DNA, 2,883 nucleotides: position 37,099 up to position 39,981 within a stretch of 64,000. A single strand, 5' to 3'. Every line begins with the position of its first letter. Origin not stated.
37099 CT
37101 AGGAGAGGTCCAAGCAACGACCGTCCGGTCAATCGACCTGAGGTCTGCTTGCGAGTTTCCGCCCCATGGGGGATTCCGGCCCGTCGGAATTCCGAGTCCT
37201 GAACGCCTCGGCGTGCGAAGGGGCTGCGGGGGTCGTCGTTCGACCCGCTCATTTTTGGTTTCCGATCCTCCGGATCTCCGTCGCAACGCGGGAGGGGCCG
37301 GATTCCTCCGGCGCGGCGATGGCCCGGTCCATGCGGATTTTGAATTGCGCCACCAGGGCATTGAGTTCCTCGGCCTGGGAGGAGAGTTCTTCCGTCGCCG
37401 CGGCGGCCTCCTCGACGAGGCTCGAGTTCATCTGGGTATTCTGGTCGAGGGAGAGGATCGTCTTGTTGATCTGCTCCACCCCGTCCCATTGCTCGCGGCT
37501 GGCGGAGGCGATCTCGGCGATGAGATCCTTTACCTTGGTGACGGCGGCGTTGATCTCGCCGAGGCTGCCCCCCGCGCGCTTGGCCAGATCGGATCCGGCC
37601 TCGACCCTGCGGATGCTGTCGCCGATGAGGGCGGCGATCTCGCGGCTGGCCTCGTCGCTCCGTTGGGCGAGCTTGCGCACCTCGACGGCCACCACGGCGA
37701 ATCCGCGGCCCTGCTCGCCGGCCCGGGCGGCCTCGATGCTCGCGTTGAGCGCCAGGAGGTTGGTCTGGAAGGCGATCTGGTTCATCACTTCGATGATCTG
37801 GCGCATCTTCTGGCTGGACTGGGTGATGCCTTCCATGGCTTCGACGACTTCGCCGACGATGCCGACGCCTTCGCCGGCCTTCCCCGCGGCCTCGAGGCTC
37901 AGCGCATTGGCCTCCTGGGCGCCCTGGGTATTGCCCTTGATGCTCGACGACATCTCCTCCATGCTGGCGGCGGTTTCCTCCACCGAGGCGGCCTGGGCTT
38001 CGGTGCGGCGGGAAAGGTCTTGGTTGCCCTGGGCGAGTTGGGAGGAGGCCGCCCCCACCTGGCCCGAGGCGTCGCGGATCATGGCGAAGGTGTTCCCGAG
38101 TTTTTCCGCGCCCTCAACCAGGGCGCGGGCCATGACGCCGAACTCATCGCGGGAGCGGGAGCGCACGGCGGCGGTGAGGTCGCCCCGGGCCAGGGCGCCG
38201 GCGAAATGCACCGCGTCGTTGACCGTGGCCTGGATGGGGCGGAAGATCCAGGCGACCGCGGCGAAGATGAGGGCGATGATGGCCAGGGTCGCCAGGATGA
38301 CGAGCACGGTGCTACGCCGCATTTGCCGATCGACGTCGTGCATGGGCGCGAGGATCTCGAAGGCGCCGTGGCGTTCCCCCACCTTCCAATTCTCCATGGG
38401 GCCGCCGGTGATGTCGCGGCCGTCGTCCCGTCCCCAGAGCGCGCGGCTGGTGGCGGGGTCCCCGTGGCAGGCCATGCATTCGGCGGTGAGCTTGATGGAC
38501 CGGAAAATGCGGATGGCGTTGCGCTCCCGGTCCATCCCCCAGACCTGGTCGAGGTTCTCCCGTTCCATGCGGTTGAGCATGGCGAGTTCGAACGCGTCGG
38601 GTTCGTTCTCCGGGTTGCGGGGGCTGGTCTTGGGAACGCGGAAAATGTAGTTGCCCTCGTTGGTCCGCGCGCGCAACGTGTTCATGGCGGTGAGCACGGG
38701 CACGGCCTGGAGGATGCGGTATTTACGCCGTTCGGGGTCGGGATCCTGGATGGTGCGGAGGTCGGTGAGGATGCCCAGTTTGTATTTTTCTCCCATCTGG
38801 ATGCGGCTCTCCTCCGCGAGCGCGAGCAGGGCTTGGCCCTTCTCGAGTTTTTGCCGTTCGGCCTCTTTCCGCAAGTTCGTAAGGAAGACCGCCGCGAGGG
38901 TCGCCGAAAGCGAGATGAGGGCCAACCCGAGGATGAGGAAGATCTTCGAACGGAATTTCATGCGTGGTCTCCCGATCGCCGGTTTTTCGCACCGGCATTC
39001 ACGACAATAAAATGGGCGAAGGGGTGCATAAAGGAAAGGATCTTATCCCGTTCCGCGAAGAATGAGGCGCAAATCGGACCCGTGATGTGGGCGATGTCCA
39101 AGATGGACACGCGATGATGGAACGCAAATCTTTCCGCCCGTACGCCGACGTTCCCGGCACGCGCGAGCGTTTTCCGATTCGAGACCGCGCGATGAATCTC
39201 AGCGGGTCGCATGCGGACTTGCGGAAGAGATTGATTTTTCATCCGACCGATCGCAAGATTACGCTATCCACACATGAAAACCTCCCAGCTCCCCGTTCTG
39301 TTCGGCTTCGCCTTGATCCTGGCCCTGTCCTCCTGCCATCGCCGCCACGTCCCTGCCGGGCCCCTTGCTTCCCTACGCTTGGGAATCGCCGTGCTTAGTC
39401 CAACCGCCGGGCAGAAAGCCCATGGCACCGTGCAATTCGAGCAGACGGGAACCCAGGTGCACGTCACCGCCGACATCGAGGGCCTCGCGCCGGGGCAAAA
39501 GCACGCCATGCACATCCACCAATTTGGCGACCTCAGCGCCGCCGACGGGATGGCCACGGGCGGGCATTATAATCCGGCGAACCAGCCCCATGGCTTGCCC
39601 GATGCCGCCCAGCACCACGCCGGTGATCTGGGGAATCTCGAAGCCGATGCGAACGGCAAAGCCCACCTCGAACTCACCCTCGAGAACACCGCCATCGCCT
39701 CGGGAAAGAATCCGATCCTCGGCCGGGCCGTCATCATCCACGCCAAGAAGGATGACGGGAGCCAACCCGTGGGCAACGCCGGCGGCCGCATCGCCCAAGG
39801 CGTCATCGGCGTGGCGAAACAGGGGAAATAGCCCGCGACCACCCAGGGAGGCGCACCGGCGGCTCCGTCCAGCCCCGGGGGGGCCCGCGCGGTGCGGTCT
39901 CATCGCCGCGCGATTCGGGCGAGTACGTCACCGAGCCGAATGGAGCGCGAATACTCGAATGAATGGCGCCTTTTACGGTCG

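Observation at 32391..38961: Histidine kinase and chemoreceptor share a paralogous periplasmic CxxCH (c-type heme, DUF3365-like) sensor domain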

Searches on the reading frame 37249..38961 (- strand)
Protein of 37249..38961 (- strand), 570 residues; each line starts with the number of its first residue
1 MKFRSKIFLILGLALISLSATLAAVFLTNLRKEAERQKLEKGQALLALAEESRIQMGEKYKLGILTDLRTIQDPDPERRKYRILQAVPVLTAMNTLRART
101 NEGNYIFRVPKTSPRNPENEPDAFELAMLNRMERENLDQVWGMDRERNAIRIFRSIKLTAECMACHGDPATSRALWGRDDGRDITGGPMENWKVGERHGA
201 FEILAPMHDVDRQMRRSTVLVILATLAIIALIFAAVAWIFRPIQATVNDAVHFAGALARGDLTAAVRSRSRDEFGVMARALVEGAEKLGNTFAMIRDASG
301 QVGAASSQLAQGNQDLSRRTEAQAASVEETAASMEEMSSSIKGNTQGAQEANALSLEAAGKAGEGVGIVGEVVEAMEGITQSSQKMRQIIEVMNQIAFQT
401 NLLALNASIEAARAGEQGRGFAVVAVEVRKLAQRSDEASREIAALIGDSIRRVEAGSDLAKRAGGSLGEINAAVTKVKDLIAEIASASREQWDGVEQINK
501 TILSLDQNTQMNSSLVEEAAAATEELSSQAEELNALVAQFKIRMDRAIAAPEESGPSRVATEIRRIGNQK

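Call 3: search_protein_families(library=pfam, proteins=[window:37249-38961:-], max_evalue=0.01)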
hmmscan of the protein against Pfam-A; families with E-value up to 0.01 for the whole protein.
window:37249-38961:- (570 aa): 3 families
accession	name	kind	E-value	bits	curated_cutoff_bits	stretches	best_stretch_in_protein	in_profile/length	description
PF00015.26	MCPsignal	-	1.7e-46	158.7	34.6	1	355-507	4-170/172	Methyl-accepting chemotaxis protein (MCP) signalling domain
PF11845.13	Tll0287-like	-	5.4e-26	92.2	24.1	1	32-206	2-144/144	Tll0287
PF00672.30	HAMP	-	0.0093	16.7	25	0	255-281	18-44/53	HAMP domain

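Call 20: find_encoding_contigs(protein=window:37249-38961:-, flank=10000, max_places=6)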
Protein window:37249-38961:- (570 aa): no gene with exactly this product is on record in the collection.

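Call 73: search_protein_families(library=ncbifam, proteins=[window:37249-38961:-], max_evalue=0.01)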
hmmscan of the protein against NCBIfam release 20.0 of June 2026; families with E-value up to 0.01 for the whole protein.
window:37249-38961:- (570 aa): 14 families
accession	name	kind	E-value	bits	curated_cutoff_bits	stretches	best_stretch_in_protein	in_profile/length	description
NF047851.1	MCPCitTducer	equivalog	2.5e-87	294.2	900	1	214-550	191-524/553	methyl-accepting chemotaxis citrate transducer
NF041847.1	transduc_aer2_vibrio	equivalog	1.8e-86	291.1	1200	1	247-547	459-759/804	aerotaxis transducer Aer2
NF011615.0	PRK15041.1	equivalog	7.8e-81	272.4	947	1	220-546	195-521/554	methyl-accepting chemotaxis protein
NF007309.0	PRK09793.1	equivalog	1.2e-77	262.1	903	1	217-558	188-527/533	methyl-accepting chemotaxis protein IV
NF011622.0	PRK15048.1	equivalog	5.6e-77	260.1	900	1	223-552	194-525/553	methyl-accepting chemotaxis protein II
NF058645.1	MCPCtpMPsAe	equivalog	2.6e-33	115.6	900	1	219-542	211-558/558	methyl-accepting chemotaxis protein CtpM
NF050802.1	AspChtxCcaA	equivalog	6.8e-28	97.4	1300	2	295-446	484-632/700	aspartate chemotaxis receptor CcaA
NF040691.1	MtrAB_MtrB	equivalog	9.6e-07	28.2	450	1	203-297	172-266/507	MtrAB system histidine kinase MtrB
NF033092.0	HK_WalK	equivalog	3.4e-05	22.6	725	1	195-290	153-248/594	cell wall metabolism sensor histidine kinase WalK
NF007837.0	PRK10549.1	equivalog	0.00023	20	603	1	210-297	158-242/466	envelope stress sensor histidine kinase BaeS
TIGR02956.1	TMAO_torS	equivalog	0.00023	19.4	676.5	1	217-352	330-461/967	TMAO reductase system sensor histidine kinase/response regulator TorS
TIGR02168.1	SMC_prok_B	equivalog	0.00052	17.9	567.35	1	280-568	690-981/1181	chromosome segregation protein SMC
NF012163.2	BaeS_SmeS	equivalog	0.003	16.5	500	1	212-297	161-242/457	sensor histidine kinase efflux regulator BaeS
NF007896.0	PRK10600.1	equivalog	0.0035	16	578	1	212-317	145-249/598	nitrate/nitrite two-component system sensor histidine kinase NarX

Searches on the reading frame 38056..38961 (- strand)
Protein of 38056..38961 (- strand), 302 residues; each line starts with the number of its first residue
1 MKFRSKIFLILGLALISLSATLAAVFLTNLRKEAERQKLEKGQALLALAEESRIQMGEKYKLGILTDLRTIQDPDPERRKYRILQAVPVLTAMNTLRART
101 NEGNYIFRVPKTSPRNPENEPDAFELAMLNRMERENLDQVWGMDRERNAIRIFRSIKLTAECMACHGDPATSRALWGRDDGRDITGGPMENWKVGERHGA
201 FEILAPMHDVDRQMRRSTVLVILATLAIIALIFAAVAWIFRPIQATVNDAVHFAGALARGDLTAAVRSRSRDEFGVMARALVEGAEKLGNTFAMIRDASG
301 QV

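Call 22: find_homologous_proteins(query=window:38194-38961:-, max_evalue=0.001)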
Query seq(256 aa) (256 aa): 7 proteins with E <= 0.001 among 3744 candidates.
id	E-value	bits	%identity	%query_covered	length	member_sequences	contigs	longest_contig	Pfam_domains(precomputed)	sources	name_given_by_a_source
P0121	3.1e-49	186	43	85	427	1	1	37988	PF11845.14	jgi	jgi:hypothetical protein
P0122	3.8e-42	163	36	98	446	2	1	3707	PF00015.27,PF00672.31,PF11845.14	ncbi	ncbi:MAG: methyl-accepting chemotaxis protein, partial [Pseudomonadota bacterium]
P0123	2.1e-39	154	36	92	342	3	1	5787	PF00672.31,PF11845.14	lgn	-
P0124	4.0e-26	110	52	40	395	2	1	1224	PF00015.27,PF11845.14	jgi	jgi:methyl-accepting chemotaxis protein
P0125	3.6e-23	101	28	96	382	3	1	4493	PF00672.31,PF11845.14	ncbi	ncbi:MAG: methyl-accepting chemotaxis protein, partial [Planctomycetota bacterium]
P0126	1.6e-15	76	55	26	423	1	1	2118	PF00015.27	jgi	-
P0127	9.0e-4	37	23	69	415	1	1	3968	PF00672.31,PF11845.14,PF00989.32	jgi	-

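Call 30: find_related_loci(query=window:38056-38961:-, collection=metagenome_contigs, flank=10000)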
Query seq(302 aa) (302 aa) in metagenome_contigs; peptide patterns used: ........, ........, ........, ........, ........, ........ (x = any residue, [..] = any of these).
119 stretches matched a pattern; 60 encode a relative of the query (tblastn E <= 1e-3); 60 distinct loci.
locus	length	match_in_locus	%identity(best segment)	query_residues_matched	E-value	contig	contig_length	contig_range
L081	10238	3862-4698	39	1-278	4e-59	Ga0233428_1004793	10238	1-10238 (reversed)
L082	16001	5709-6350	44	1-214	4e-57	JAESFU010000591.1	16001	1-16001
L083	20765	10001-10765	38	3-249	8e-57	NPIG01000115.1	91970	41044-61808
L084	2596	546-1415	35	8-292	6e-57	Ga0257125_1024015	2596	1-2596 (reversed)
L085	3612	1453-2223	41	25-271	2e-56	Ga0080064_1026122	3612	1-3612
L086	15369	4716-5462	41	6-249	4e-56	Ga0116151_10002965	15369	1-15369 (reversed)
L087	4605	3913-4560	43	1-217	8e-56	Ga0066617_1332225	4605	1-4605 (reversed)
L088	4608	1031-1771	38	1-243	6e-56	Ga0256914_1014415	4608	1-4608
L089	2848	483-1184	40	3-234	4e-55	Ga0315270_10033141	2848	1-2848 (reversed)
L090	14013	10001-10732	41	39-281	3e-55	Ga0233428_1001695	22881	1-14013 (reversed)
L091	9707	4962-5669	40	3-236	3e-55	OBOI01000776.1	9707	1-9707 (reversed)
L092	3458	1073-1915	34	9-302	8e-55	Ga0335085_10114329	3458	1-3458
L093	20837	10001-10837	38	8-281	2e-54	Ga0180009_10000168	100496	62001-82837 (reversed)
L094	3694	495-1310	37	1-281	1e-54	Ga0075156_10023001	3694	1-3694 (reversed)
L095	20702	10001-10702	41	3-234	7e-55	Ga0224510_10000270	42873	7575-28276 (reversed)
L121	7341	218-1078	36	1-288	3e-47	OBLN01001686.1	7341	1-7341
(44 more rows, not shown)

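Call 79: search_protein_families(library=pfam, proteins=[L121:131-2131:+, L121:2152-3504:-, L121:3489-5090:-], max_evalue=0.001)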
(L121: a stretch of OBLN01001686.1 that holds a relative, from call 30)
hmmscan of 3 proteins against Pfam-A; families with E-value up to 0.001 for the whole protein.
L121:131-2131:+ (667 aa): 3 families
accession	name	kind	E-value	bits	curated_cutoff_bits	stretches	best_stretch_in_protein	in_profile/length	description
PF00015.26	MCPsignal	-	2e-53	181.2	34.6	1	420-572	6-172/172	Methyl-accepting chemotaxis protein (MCP) signalling domain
PF11845.13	Tll0287-like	-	3.9e-33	115.3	24.1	1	62-232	3-143/144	Tll0287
PF00672.30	HAMP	-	1.3e-11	45.1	25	1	266-317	1-52/53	HAMP domain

L121:2152-3504:- (451 aa): 6 families
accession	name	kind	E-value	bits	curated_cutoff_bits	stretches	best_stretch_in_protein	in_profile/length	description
PF00158.32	Sigma54_activat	-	6.5e-73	244.4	20.2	1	146-312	1-167/168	Sigma-54 interaction domain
PF00072.30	Response_reg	-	5.4e-29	101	30.2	1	11-120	1-110/111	Response regulator receiver domain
PF25601.1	AAA_lid_14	-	9.8e-24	83.4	27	1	318-398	1-82/87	AAA+ ATPase lid domain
PF14532.12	Sigma54_activ_2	-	4.2e-21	76.1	25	1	147-317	1-138/138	Sigma-54 interaction domain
PF02954.25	HTH_8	-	3.1e-11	43.3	22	1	410-448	3-41/42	Bacterial regulatory protein, Fis family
PF07728.20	AAA_5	-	1e-05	26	22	1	170-283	2-118/139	AAA domain (dynein-related subfamily)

L121:3489-5090:- (534 aa): 3 families
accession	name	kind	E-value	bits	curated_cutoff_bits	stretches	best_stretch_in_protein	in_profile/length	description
PF02518.31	HATPase_c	-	8.4e-25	87.8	26.4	1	417-522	4-110/111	Histidine kinase-, DNA gyrase B-, and HSP90-like ATPase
PF11845.13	Tll0287-like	-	3.2e-23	83.2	24.1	1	44-202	4-144/144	Tll0287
PF00512.31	HisKA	-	4.1e-12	46.4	26.9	1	310-373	2-64/66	His Kinase A (phospho-acceptor) domain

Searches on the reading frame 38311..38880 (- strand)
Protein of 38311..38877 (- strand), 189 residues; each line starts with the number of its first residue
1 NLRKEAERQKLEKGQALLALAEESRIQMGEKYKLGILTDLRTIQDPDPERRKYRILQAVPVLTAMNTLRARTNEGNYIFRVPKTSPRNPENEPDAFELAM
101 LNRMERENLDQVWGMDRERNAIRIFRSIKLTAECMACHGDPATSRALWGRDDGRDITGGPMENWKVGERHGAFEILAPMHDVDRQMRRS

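Call 11: search_solved_structures(query=window:38311-38877:-, max_evalue=10, show_alignments=2)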
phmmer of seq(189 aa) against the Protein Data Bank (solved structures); distinct sequences matched with E-value up to 10: 2.
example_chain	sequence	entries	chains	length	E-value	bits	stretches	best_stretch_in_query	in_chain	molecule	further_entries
5b82_A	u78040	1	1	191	0.00033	23.9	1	83-143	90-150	Tll0287 protein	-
8yts_A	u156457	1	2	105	0.96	12.6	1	128-179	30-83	Cytochrome C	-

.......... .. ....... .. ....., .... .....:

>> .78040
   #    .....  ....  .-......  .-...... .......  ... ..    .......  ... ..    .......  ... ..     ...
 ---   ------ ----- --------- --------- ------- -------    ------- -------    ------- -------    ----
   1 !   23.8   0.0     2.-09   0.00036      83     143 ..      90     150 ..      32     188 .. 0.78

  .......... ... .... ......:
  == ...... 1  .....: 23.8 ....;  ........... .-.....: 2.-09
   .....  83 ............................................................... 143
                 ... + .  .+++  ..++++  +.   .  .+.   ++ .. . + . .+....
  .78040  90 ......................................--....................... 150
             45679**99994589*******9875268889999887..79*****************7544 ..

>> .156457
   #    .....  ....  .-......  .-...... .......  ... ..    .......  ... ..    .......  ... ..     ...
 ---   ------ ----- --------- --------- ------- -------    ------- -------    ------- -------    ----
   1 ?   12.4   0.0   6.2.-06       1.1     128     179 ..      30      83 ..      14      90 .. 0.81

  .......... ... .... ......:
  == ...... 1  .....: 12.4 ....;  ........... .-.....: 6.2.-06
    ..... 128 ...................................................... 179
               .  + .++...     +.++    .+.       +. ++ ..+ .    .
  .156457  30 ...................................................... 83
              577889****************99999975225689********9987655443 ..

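Call 37: search_solved_structures(query=A2, max_evalue=1, show_alignments=3)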
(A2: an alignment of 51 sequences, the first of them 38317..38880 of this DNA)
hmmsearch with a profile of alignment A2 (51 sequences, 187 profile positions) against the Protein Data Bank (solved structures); distinct sequences matched with E-value up to 1: 10.
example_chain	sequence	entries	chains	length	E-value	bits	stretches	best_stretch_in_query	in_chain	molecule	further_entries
5b82_A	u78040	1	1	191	3.2e-09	40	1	66-155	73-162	Tll0287 protein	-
8k9e_A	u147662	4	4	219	0.033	17.2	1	123-166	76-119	Cytochrome c7-like domain-containing protein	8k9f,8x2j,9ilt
8yts_A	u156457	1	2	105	0.046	16.7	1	131-172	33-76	Cytochrome C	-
2v4h_A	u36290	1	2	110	0.25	14.3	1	19-70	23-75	NF-KAPPA-B ESSENTIAL MODULATOR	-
4owf_A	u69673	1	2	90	0.38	13.7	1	22-70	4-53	NF-kappa-B essential modulator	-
3fx0_A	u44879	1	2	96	0.38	13.7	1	11-70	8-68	NF-kappa-B essential modulator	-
3jsv_C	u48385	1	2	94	0.51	13.3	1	22-70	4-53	NF-kappa-B essential modulator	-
2zvn_B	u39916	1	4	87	0.57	13.1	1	23-70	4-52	NF-kappa-B essential modulator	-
3f89_A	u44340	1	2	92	0.6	13.1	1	22-70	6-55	NF-kappa-B essential modulator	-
4uxh_A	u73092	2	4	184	0.99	12.4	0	121-143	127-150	THYMIDINE KINASE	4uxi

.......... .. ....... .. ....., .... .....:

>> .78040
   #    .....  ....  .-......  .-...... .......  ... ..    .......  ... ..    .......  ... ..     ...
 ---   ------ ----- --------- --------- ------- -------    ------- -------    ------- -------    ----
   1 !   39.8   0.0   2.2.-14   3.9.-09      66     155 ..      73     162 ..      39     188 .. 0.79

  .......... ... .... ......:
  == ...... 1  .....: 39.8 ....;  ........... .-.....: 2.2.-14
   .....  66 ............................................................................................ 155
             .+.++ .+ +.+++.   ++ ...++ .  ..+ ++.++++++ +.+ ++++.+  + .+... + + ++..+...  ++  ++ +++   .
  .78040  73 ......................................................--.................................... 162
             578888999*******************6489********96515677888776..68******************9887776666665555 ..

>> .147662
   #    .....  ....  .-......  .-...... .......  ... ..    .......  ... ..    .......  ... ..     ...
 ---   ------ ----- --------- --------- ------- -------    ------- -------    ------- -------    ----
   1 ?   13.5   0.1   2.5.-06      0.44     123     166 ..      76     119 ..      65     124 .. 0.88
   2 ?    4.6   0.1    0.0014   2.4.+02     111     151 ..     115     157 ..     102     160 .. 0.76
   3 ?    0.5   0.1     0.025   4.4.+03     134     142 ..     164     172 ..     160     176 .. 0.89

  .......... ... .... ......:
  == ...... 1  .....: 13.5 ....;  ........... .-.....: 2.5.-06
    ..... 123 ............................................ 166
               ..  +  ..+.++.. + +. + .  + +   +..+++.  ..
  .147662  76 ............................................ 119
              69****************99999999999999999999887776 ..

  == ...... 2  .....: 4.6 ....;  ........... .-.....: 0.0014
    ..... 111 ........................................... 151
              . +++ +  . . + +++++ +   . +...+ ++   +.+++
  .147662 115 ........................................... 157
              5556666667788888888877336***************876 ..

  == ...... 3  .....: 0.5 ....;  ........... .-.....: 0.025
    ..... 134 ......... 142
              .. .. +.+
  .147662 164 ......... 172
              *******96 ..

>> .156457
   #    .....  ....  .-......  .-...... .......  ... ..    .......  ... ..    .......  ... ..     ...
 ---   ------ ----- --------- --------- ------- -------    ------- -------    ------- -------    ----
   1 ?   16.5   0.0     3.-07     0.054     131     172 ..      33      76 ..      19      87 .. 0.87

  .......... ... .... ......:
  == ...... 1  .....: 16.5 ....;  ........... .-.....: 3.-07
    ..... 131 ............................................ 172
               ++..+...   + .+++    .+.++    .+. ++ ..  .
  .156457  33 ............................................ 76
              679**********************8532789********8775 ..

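Call 53: predict_structure(alignment_id=A4)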
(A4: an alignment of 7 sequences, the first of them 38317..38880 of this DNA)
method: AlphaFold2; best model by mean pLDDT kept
length: 188 residues; sequences in the alignment: 7
mean_pLDDT: 83.9   pTM: 0.80
mean pLDDT of the five models: 83.9, 82.0, 81.1, 80.7, 79.4
residues with pLDDT >= 90: 82; 70-90: 76; 50-70: 30; < 50: 0
segments of 3 or more residues with pLDDT < 50: none
pLDDT, mean of each block of 10 residues (from residue 1): 90 95 89 74 73 76 89 87 79 90 94 95 95 73 68 69 77 93 88
secondary structure, 60 per line:
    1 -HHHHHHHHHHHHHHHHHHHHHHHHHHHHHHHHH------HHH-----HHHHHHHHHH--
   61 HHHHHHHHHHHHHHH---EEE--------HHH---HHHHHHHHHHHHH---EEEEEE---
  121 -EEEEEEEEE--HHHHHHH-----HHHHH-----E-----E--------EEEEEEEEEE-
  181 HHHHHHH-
elements in order: H2-34 H49-58 H61-75 E79-81 H96-108 E112-117 E122-130 H133-139 H145-149 E170-179 H181-187

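Call 76: search_protein_representatives(protein=window:38317-38880:-)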
Query: 188 residues. Proteins with E-value up to 0.001 (for the whole library): 694; up to 1e-10: 494; up to 1e-30: 128. The best 150 are listed.
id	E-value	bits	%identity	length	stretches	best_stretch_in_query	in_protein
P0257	1.5e-49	184.8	48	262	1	4-188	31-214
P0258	4.2e-48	180.0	48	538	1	12-186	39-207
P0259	1.2e-47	178.6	48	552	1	4-186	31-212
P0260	1.8e-47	178.0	53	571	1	3-182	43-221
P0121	9.6e-46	172.4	48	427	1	4-186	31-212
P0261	1.1e-45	172.1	50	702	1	5-180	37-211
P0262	8.9e-45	169.2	45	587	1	4-186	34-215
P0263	3.3e-44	167.4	42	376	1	5-188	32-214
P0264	3.2e-43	164.2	46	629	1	8-187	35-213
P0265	5.8e-43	163.3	45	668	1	5-184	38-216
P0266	1.7e-42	161.7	43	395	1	14-187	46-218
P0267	2.2e-42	161.4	44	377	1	8-186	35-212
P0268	4.6e-42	160.4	43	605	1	4-187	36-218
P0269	5.1e-42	160.2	47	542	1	6-179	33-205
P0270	1.7e-41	158.5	47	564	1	12-186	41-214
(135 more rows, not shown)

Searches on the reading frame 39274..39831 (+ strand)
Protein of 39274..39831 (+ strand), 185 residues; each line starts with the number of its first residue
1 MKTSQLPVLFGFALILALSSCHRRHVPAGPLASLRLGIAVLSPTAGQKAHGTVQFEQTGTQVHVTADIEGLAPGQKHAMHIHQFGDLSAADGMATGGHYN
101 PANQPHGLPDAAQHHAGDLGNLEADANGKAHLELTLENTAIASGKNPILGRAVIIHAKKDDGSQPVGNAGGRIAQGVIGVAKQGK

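Call 6: search_protein_families(library=pfam, proteins=[window:39274-39831:+], max_evalue=0.001)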
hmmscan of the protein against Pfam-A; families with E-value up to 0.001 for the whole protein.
window:39274-39831:+ (185 aa): 1 family
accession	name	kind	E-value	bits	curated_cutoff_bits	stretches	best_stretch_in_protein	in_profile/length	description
PF00080.25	Sod_Cu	-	2.8e-40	138.2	28.9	1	50-178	2-133/133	Copper/zinc superoxide dismutase (SODC)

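Call 64: find_encoding_contigs(protein=window:39274-39831:+, flank=10000, max_places=3)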
Protein window:39274-39831:+ (185 aa): 1 contig read that carries it; 1 place shown.
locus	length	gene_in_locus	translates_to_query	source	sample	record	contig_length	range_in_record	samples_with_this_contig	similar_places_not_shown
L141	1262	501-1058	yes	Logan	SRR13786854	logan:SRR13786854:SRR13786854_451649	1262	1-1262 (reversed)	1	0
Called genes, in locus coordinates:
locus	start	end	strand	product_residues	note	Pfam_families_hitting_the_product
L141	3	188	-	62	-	?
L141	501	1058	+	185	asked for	PF00080:Sod_Cu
